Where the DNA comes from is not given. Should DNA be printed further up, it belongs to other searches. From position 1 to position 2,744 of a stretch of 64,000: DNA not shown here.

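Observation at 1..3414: Three-gene operon encoding a PUA/EVE-like(?) protein, a NUDIX hydrolase and a PLD-nuclease/SF2-helicase/DUF3427 protein, with defence-like logic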

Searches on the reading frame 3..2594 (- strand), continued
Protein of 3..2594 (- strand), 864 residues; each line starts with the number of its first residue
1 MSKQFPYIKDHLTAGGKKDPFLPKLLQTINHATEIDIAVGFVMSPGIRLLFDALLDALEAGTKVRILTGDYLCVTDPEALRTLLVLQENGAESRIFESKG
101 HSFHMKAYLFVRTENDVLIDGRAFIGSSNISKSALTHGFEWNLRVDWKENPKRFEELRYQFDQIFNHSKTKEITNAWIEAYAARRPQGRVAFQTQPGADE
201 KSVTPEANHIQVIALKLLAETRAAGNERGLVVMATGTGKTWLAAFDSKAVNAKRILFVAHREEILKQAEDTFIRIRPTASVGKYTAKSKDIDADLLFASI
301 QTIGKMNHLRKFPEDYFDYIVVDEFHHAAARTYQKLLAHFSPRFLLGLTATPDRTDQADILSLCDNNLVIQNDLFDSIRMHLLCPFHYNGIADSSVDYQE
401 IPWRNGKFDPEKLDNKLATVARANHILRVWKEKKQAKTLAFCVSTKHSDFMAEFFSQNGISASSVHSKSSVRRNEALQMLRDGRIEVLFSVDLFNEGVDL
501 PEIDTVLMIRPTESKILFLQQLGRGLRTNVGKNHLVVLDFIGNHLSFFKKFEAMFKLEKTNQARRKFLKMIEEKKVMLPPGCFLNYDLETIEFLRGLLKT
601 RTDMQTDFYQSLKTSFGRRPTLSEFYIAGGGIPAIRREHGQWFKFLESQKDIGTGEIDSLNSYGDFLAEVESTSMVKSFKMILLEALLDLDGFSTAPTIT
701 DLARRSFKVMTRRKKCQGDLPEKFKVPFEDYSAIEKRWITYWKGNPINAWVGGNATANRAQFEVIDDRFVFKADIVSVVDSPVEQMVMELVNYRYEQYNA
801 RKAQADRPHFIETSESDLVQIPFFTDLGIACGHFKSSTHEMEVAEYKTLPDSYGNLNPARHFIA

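Call 12: find_homologous_proteins(query=window:3-2594:-, max_evalue=1e-10)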
Query window:3-2594:- (864 aa): 8000 proteins with E <= 1e-10 among 8000 candidates; the best 120 are listed.
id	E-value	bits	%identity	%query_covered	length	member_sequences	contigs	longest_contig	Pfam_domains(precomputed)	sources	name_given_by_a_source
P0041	0.0e+0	1981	100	100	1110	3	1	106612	PF00270.36,PF00717.29,PF13091.13,PF11907.14,PF18766.8,PF00271.38,PF04851.22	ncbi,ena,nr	ncbi:MAG: DUF3427 domain-containing protein [Candidatus Sabulitectum sp.]|nr:DUF3427 domain-containi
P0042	0.0e+0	1595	80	99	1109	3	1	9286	PF00270.36,PF00717.29,PF13091.13,PF11907.14,PF00271.38,PF04851.22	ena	-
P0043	0.0e+0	1584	79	100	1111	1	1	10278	PF00270.36,PF00717.29,PF13091.13,PF11907.14,PF00271.38,PF04851.22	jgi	-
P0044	0.0e+0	1454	72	99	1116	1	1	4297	PF00270.36,PF00717.29,PF13091.13,PF11907.14,PF00271.38,PF04851.22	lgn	-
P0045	0.0e+0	1334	66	100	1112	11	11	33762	PF00270.36,PF00717.29,PF13091.13,PF11907.14,PF18766.8,PF00271.38,PF04851.22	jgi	jgi:superfamily II DNA or RNA helicase/HKD family nuclease/SOS-response transcriptional repressor Le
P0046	0.0e+0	1324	66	100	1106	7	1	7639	PF00270.36,PF00717.29,PF13091.13,PF11907.14,PF00271.38,PF04851.22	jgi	-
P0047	0.0e+0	1152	59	99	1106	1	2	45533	PF00270.36,PF00717.29,PF13091.13,PF11907.14,PF18766.8,PF00271.38,PF04851.22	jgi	-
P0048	0.0e+0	1145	59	99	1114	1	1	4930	PF00270.36,PF00717.29,PF13091.13,PF11907.14,PF18766.8,PF00271.38,PF04851.22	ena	-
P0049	0.0e+0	1103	57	99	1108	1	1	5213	PF00270.36,PF00717.29,PF13091.13,PF11907.14,PF18766.8,PF00271.38,PF04851.22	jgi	jgi:superfamily II DNA or RNA helicase/SOS-response transcriptional repressor LexA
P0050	0.0e+0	1099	57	99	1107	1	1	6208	PF00270.36,PF00717.29,PF13091.13,PF11907.14,PF18766.8,PF00271.38,PF04851.22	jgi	-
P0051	0.0e+0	1095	57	99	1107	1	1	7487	PF00270.36,PF00717.29,PF13091.13,PF11907.14,PF00271.38,PF04851.22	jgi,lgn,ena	-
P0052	0.0e+0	1095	57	100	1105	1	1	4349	PF00270.36,PF00717.29,PF13091.13,PF11907.14,PF00271.38,PF04851.22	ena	-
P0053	0.0e+0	1095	56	100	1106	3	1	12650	PF00270.36,PF00717.29,PF13091.13,PF11907.14,PF18766.8,PF00271.38,PF04851.22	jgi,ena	-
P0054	0.0e+0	1092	56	99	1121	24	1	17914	PF00270.36,PF00717.29,PF13091.13,PF11907.14,PF18766.8,PF00271.38,PF04851.22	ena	-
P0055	0.0e+0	1087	56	100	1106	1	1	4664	PF00270.36,PF00717.29,PF13091.13,PF11907.14,PF00271.38,PF04851.22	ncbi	-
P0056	0.0e+0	1087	56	99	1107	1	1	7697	PF00270.36,PF00717.29,PF13091.13,PF11907.14,PF18766.8,PF00271.38,PF04851.22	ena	-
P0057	0.0e+0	1087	56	100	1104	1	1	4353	PF00270.36,PF00717.29,PF13091.13,PF11907.14,PF18766.8,PF00271.38,PF04851.22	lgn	-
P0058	0.0e+0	1085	57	100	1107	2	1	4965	PF00270.36,PF00717.29,PF13091.13,PF11907.14,PF00271.38,PF04851.22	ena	-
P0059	0.0e+0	1084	56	100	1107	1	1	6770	PF00270.36,PF00717.29,PF13091.13,PF11907.14,PF00271.38,PF04851.22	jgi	jgi:superfamily II DNA or RNA helicase/HKD family nuclease/SOS-response transcriptional repressor Le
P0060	0.0e+0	1084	56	99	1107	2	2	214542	PF00270.36,PF00717.29,PF13091.13,PF11907.14,PF00271.38,PF04851.22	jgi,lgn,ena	-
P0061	0.0e+0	1083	56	99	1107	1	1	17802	PF00270.36,PF00717.29,PF13091.13,PF11907.14,PF00271.38,PF04851.22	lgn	-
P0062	0.0e+0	1081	56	98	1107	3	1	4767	PF00270.36,PF00717.29,PF13091.13,PF11907.14,PF18766.8,PF00271.38,PF04851.22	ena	-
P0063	0.0e+0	1078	55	99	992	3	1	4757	PF00270.36,PF00717.29,PF13091.13,PF00271.38,PF04851.22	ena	-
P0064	0.0e+0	1078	56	99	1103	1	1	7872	PF00270.36,PF00717.29,PF13091.13,PF11907.14,PF18766.8,PF00271.38,PF04851.22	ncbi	-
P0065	0.0e+0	1077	56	99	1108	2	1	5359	PF00270.36,PF00717.29,PF13091.13,PF11907.14,PF00271.38,PF04851.22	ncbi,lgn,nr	ncbi:MAG: DUF3427 domain-containing protein [Anaerolineae bacterium]|nr:DUF3427 domain-containing pr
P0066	0.0e+0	1077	56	99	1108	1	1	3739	PF00270.36,PF00717.29,PF13091.13,PF11907.14,PF00271.38,PF04851.22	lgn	-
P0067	0.0e+0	1077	56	99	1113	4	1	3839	PF00270.36,PF00717.29,PF13091.13,PF11907.14,PF18766.8,PF00271.38,PF04851.22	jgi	jgi:superfamily II DNA or RNA helicase/HKD family nuclease/SOS-response transcriptional repressor Le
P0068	0.0e+0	1074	56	98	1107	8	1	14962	PF00270.36,PF00717.29,PF13091.13,PF11907.14,PF18766.8,PF00271.38,PF04851.22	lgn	-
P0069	0.0e+0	1071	56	99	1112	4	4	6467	PF00270.36,PF00717.29,PF13091.13,PF11907.14,PF18766.8,PF00271.38,PF04851.22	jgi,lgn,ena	-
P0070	0.0e+0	1071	56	99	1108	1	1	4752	PF00270.36,PF00717.29,PF13091.13,PF11907.14,PF18766.8,PF00271.38,PF04851.22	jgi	-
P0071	0.0e+0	1069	56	99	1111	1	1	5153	PF00270.36,PF00717.29,PF13091.13,PF11907.14,PF18766.8,PF00271.38,PF04851.22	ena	-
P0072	0.0e+0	1069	55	100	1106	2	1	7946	PF00270.36,PF00717.29,PF13091.13,PF11907.14,PF00271.38,PF04851.22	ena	-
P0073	0.0e+0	1069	55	99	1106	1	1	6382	PF00270.36,PF00717.29,PF13091.13,PF11907.14,PF18766.8,PF00271.38,PF04851.22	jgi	-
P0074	0.0e+0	1069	56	100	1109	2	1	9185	PF00270.36,PF00717.29,PF13091.13,PF11907.14,PF00271.38,PF04851.22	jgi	jgi:superfamily II DNA or RNA helicase/SOS-response transcriptional repressor LexA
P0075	0.0e+0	1068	56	99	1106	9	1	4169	PF00270.36,PF13091.13,PF11907.14,PF18766.8,PF00271.38,PF04851.22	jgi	jgi:superfamily II DNA or RNA helicase/HKD family nuclease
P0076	0.0e+0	1067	55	99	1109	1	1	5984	PF00270.36,PF00717.29,PF13091.13,PF11907.14,PF18766.8,PF00271.38,PF04851.22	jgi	jgi:superfamily II DNA or RNA helicase/SOS-response transcriptional repressor LexA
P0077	0.0e+0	1065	56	99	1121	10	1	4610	PF00270.36,PF00717.29,PF13091.13,PF11907.14,PF00271.38,PF04851.22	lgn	-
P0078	0.0e+0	1065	56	99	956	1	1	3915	PF00270.36,PF00717.29,PF13091.13,PF18766.8,PF00271.38,PF04851.22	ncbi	ncbi:MAG: DEAD/DEAH box helicase family protein [Pseudomonadota bacterium]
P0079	0.0e+0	1063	55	99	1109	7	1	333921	PF00270.36,PF00717.29,PF13091.13,PF11907.14,PF00271.38,PF04851.22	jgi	-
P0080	0.0e+0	1063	56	99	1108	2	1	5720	PF00270.36,PF00717.29,PF13091.13,PF11907.14,PF00271.38,PF04851.22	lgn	-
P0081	0.0e+0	1062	55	99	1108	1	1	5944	PF00270.36,PF00717.29,PF13091.13,PF11907.14,PF18766.8,PF00271.38,PF04851.22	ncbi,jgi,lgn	-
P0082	0.0e+0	1061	55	99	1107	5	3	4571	PF00270.36,PF00717.29,PF13091.13,PF11907.14,PF18766.8,PF00271.38,PF04851.22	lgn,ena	-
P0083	0.0e+0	1060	54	99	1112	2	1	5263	PF00270.36,PF00717.29,PF13091.13,PF11907.14,PF00271.38,PF04851.22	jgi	-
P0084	0.0e+0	1060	55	100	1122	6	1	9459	PF00270.36,PF13091.13,PF11907.14,PF18766.8,PF00271.38,PF04851.22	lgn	-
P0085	0.0e+0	1059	55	100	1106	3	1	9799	PF00270.36,PF00717.29,PF13091.13,PF11907.14,PF18766.8,PF00271.38,PF04851.22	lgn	-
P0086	0.0e+0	1055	54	100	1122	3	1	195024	PF00270.36,PF13091.13,PF11907.14,PF18766.8,PF00271.38,PF04851.22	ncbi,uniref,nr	ncbi:DUF3427 domain-containing protein [Pseudohalioglobus sediminis]|uniref:DUF3427 domain-containin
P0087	0.0e+0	1055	53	100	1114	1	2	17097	PF00270.36,PF00717.29,PF13091.13,PF11907.14,PF18766.8,PF00271.38,PF04851.22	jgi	-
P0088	0.0e+0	1054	55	99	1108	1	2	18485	PF00270.36,PF13091.13,PF11907.14,PF18766.8,PF00271.38,PF04851.22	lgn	-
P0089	0.0e+0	1053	55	99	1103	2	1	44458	PF00270.36,PF00717.29,PF18780.7,PF13091.13,PF11907.14,PF18766.8,PF00271.38,PF04851.22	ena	-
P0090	0.0e+0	1053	54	99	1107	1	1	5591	PF00270.36,PF00717.29,PF13091.13,PF11907.14,PF18766.8,PF00271.38,PF04851.22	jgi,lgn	jgi:superfamily II DNA or RNA helicase/SOS-response transcriptional repressor LexA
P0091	0.0e+0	1051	55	99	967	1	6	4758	PF00270.36,PF00717.29,PF13091.13,PF00271.38,PF04851.22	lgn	-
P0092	0.0e+0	1047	55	99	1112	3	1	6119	PF00270.36,PF13091.13,PF11907.14,PF18766.8,PF00271.38,PF04851.22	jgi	-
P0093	0.0e+0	1046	55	99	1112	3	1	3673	PF00270.36,PF13091.13,PF11907.14,PF18766.8,PF00271.38,PF04851.22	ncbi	-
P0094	0.0e+0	1046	55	100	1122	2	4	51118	PF00270.36,PF13091.13,PF11907.14,PF18766.8,PF00271.38,PF04851.22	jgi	-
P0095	0.0e+0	1045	55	99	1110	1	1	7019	PF00270.36,PF00717.29,PF13091.13,PF11907.14,PF00271.38,PF04851.22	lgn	-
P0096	0.0e+0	1045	54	100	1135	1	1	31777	PF00270.36,PF13091.13,PF11907.14,PF18766.8,PF00271.38,PF04851.22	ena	-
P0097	0.0e+0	1044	54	99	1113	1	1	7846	PF00270.36,PF00717.29,PF13091.13,PF11907.14,PF18766.8,PF00271.38,PF04851.22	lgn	-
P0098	0.0e+0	1044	54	99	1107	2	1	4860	PF00270.36,PF00717.29,PF13091.13,PF11907.14,PF00271.38,PF04851.22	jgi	-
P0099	0.0e+0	1044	55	99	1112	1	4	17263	PF00270.36,PF00717.29,PF13091.13,PF11907.14,PF18766.8,PF00271.38,PF04851.22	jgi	-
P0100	0.0e+0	1044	54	99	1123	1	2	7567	PF00270.36,PF13091.13,PF11907.14,PF18766.8,PF00271.38,PF04851.22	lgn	-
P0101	0.0e+0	1043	55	100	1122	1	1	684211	PF00270.36,PF13091.13,PF11907.14,PF00271.38,PF04851.22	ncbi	ncbi:MAG: DUF3427 domain-containing protein [Halioglobus sp.]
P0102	0.0e+0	1041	55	99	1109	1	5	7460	PF00270.36,PF00717.29,PF13091.13,PF11907.14,PF00271.38,PF04851.22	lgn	-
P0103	0.0e+0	1041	55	99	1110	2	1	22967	PF00270.36,PF00717.29,PF13091.13,PF11907.14,PF18766.8,PF00271.38,PF04851.22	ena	-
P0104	0.0e+0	1041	54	99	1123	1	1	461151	PF00270.36,PF13091.13,PF11907.14,PF18766.8,PF00271.38,PF04851.22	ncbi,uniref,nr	ncbi:DUF3427 domain-containing protein [Mangrovimicrobium sediminis]|uniref:DUF3427 domain-containin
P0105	0.0e+0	1041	54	99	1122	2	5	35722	PF00270.36,PF00717.29,PF13091.13,PF11907.14,PF18766.8,PF00271.38,PF04851.22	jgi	jgi:superfamily II DNA or RNA helicase/HKD family nuclease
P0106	0.0e+0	1040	55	99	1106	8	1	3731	PF00270.36,PF00717.29,PF13091.13,PF11907.14,PF00271.38,PF04851.22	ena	-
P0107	0.0e+0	1040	55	99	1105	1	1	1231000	PF00270.36,PF00717.29,PF13091.13,PF11907.14,PF00271.38,PF04851.22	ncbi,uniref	ncbi:DUF3427 domain-containing protein [Aestuariirhabdus sp. LZHN29]|uniref:DUF3427 domain-containin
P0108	0.0e+0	1039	54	99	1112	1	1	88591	PF00270.36,PF00717.29,PF13091.13,PF11907.14,PF00271.38,PF04851.22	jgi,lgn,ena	-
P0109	0.0e+0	1039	54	99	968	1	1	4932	PF00270.36,PF00717.29,PF13091.13,PF18766.8,PF00271.38,PF04851.22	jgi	jgi:superfamily II DNA or RNA helicase/SOS-response transcriptional repressor LexA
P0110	0.0e+0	1038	54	100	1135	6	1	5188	PF00270.36,PF13091.13,PF11907.14,PF18766.8,PF00271.38,PF04851.22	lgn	-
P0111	0.0e+0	1038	55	99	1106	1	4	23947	PF00270.36,PF00717.29,PF13091.13,PF11907.14,PF18766.8,PF00271.38,PF04851.22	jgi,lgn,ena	-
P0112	0.0e+0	1038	54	100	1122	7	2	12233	PF00270.36,PF13091.13,PF11907.14,PF18766.8,PF00271.38,PF04851.22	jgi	-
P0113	0.0e+0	1037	54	100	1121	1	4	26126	PF00270.36,PF00717.29,PF13091.13,PF11907.14,PF18766.8,PF00271.38,PF04851.22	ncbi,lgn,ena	-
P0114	0.0e+0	1037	54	100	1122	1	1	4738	PF00270.36,PF00717.29,PF13091.13,PF11907.14,PF18766.8,PF00271.38,PF04851.22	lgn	-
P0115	0.0e+0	1037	54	100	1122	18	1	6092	PF00270.36,PF13091.13,PF11907.14,PF18766.8,PF00271.38,PF04851.22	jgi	-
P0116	0.0e+0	1036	55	99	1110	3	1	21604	PF00270.36,PF00717.29,PF13091.13,PF09565.17,PF11907.14,PF18766.8,PF00271.38,PF04851.22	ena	-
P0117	0.0e+0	1036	54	100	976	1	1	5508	PF00270.36,PF00717.29,PF13091.13,PF00271.38,PF04851.22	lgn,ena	-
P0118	0.0e+0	1036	54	100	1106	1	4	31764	PF00270.36,PF00717.29,PF13091.13,PF11907.14,PF18766.8,PF00271.38,PF04851.22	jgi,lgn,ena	-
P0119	0.0e+0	1034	55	99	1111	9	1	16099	PF00270.36,PF00717.29,PF13091.13,PF09565.17,PF11907.14,PF18766.8,PF00271.38,PF04851.22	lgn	-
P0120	0.0e+0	1034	55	99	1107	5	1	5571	PF00270.36,PF00717.29,PF13091.13,PF11907.14,PF00271.38,PF04851.22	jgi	jgi:superfamily II DNA or RNA helicase/SOS-response transcriptional repressor LexA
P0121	0.0e+0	1033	53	99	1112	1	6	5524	PF00270.36,PF00717.29,PF13091.13,PF11907.14,PF00271.38,PF04851.22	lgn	-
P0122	0.0e+0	1032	55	99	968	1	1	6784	PF00270.36,PF00717.29,PF13091.13,PF18766.8,PF00271.38,PF04851.22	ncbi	-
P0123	0.0e+0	1029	54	99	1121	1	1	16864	PF00270.36,PF00717.29,PF13091.13,PF11907.14,PF00271.38,PF04851.22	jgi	jgi:superfamily II DNA or RNA helicase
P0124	0.0e+0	1029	53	99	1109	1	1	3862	PF00270.36,PF00717.29,PF13091.13,PF11907.14,PF00271.38,PF04851.22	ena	-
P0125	0.0e+0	1029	55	99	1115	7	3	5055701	PF00270.36,PF00717.29,PF13091.13,PF11907.14,PF00271.38,PF04851.22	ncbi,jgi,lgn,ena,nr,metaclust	ncbi:MAG: helicase-like protein [Osedax symbiont Rs1]|nr:MAG: helicase-like protein [Osedax symbiont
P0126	0.0e+0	1028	54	99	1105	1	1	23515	PF00270.36,PF00717.29,PF13091.13,PF11907.14,PF00271.38,PF04851.22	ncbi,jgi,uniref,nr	ncbi:MAG: helicase [SAR324 cluster bacterium]|uniref:Helicase n=1 Tax=SAR324 cluster bacterium TaxID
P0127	0.0e+0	1026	55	99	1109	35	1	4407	PF00270.36,PF00717.29,PF13091.13,PF11907.14,PF00271.38,PF04851.22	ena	-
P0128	0.0e+0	1026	55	98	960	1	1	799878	PF00270.36,PF00717.29,PF13091.13,PF00271.38,PF04851.22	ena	-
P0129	0.0e+0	1026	52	99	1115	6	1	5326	PF00270.36,PF00717.29,PF13091.13,PF11907.14,PF18766.8,PF00271.38,PF04851.22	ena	-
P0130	0.0e+0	1025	54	99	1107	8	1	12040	PF00270.36,PF00717.29,PF13091.13,PF11907.14,PF18766.8,PF00271.38,PF04851.22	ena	-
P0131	0.0e+0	1025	54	99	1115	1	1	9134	PF00270.36,PF00717.29,PF13091.13,PF11907.14,PF00271.38,PF04851.22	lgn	-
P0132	0.0e+0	1025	54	99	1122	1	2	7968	PF00270.36,PF13091.13,PF11907.14,PF18766.8,PF00271.38,PF04851.22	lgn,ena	-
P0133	0.0e+0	1023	55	99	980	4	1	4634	PF00270.36,PF00717.29,PF13091.13,PF09565.17,PF18766.8,PF00271.38,PF04851.22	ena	-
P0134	0.0e+0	1023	53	99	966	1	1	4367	PF00270.36,PF00717.29,PF13091.13,PF18766.8,PF00271.38,PF04851.22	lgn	-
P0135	0.0e+0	1021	55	99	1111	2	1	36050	PF00270.36,PF00717.29,PF13091.13,PF11907.14,PF00271.38,PF04851.22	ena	-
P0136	0.0e+0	1021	53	99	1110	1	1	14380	PF00270.36,PF00717.29,PF13091.13,PF11907.14,PF00271.38,PF04851.22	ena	-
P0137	0.0e+0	1021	54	99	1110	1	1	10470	PF00270.36,PF00717.29,PF13091.13,PF11907.14,PF00271.38,PF04851.22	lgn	-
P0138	0.0e+0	1021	54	99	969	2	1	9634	PF00270.36,PF00717.29,PF13091.13,PF18766.8,PF00271.38,PF04851.22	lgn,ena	-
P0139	0.0e+0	1020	55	98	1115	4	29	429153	PF00270.36,PF00717.29,PF13091.13,PF11907.14,PF18766.8,PF00271.38,PF04851.22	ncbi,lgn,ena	-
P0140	0.0e+0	1020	54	99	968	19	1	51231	PF00270.36,PF00717.29,PF13091.13,PF00271.38,PF04851.22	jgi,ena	-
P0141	0.0e+0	1019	54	99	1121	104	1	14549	PF00270.36,PF00717.29,PF13091.13,PF11907.14,PF18766.8,PF00271.38,PF04851.22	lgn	-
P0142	0.0e+0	1018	54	99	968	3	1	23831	PF00270.36,PF00717.29,PF13091.13,PF00271.38,PF04851.22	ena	-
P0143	0.0e+0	1017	54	99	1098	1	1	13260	PF00270.36,PF00717.29,PF13091.13,PF11907.14,PF00271.38,PF04851.22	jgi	jgi:superfamily II DNA or RNA helicase/HKD family nuclease/SOS-response transcriptional repressor Le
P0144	0.0e+0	1015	53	99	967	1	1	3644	PF00270.36,PF00717.29,PF13091.13,PF00271.38,PF04851.22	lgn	-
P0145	0.0e+0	1015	53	100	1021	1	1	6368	PF00270.36,PF00717.29,PF13091.13,PF18766.8,PF00271.38,PF04851.22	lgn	-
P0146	0.0e+0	1014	54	99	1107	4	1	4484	PF00270.36,PF00717.29,PF13091.13,PF11907.14,PF00271.38,PF04851.22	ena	-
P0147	0.0e+0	1013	55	99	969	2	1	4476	PF00270.36,PF00717.29,PF13091.13,PF00271.38,PF04851.22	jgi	-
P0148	0.0e+0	1013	54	99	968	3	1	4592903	PF00270.36,PF00717.29,PF13091.13,PF00271.38,PF04851.22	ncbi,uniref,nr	ncbi:DEAD/DEAH box helicase family protein [Methylomonas rapida]|uniref:DEAD/DEAH box helicase famil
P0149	0.0e+0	1012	54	99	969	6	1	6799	PF00270.36,PF00717.29,PF13091.13,PF18766.8,PF00271.38,PF04851.22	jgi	jgi:superfamily II DNA or RNA helicase/SOS-response transcriptional repressor LexA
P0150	0.0e+0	1012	53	99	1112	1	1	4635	PF00270.36,PF00717.29,PF13091.13,PF11907.14,PF00271.38,PF04851.22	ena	-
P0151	0.0e+0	1012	53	99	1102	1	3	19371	PF00270.36,PF00717.29,PF13091.13,PF11907.14,PF00271.38,PF04851.22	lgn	-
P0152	0.0e+0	1012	53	99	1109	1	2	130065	PF00270.36,PF00717.29,PF13091.13,PF11907.14,PF00271.38,PF04851.22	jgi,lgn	-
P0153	0.0e+0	1012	52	99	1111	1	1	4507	PF00270.36,PF00717.29,PF13091.13,PF11907.14,PF00271.38,PF04851.22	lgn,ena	-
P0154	0.0e+0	1011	54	99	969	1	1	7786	PF00270.36,PF00717.29,PF13091.13,PF18766.8,PF00271.38,PF04851.22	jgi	-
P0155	1.7e-298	1010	54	99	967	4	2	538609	PF00270.36,PF00717.29,PF13091.13,PF18766.8,PF00271.38,PF04851.22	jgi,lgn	jgi:superfamily II DNA or RNA helicase/HKD family nuclease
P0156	2.6e-298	1010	54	99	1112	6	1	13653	PF00270.36,PF00717.29,PF13091.13,PF11907.14,PF00271.38,PF04851.22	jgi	jgi:superfamily II DNA or RNA helicase/HKD family nuclease/SOS-response transcriptional repressor Le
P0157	2.9e-298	1009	53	99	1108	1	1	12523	PF00270.36,PF00717.29,PF13091.13,PF11907.14,PF00271.38,PF04851.22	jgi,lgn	-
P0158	3.2e-298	1009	54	98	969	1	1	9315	PF00270.36,PF00717.29,PF13091.13,PF00271.38,PF04851.22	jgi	-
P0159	7.1e-298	1008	54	98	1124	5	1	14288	PF00270.36,PF00717.29,PF13091.13,PF09565.17,PF11907.14,PF00271.38,PF04851.22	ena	-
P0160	9.7e-298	1008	54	99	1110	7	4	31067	PF00270.36,PF00717.29,PF13091.13,PF11907.14,PF00271.38,PF04851.22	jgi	jgi:superfamily II DNA or RNA helicase/SOS-response transcriptional repressor LexA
